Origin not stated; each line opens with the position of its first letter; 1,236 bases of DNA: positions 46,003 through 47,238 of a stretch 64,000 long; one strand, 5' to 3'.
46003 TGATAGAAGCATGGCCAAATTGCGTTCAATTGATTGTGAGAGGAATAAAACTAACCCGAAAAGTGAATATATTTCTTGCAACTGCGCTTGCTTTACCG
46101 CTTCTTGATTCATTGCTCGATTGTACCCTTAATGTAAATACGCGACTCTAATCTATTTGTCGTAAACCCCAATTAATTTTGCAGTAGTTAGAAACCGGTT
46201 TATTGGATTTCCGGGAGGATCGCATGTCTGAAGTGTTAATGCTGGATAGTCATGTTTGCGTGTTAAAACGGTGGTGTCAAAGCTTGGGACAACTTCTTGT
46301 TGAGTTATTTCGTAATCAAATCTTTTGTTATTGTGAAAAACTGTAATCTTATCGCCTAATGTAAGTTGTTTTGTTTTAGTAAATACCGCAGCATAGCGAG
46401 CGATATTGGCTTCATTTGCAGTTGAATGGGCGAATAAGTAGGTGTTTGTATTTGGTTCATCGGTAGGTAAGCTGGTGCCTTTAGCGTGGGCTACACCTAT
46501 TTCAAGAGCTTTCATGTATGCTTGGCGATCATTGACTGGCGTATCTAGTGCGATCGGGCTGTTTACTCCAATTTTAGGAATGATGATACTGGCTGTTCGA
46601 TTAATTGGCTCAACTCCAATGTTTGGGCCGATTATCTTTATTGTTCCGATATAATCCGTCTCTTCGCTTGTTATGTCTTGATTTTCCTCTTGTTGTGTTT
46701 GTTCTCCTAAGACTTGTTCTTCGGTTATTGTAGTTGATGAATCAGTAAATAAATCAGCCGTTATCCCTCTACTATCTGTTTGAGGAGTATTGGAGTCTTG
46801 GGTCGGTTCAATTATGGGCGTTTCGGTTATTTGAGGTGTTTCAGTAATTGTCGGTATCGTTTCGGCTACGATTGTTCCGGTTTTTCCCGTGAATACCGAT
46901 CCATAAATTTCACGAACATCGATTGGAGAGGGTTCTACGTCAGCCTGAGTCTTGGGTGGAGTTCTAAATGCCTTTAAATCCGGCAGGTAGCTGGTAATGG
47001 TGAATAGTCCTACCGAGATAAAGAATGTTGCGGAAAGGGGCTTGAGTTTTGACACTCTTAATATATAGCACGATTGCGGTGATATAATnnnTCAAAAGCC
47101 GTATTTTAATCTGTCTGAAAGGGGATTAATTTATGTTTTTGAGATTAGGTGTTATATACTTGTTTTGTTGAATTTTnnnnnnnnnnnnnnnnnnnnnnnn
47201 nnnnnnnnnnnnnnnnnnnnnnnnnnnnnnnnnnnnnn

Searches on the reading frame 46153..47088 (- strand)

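Call 15: search_protein_families(library=pfam, proteins=[window:46153-47088:-], max_evalue=0.001)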
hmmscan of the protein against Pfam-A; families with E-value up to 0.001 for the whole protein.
window:46153-47088:- (311 aa): 1 family
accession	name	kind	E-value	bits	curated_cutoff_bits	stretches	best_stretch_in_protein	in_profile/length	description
PF04203.18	Sortase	-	6.8e-18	65.1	26.6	1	168-305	1-124/125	Sortase domain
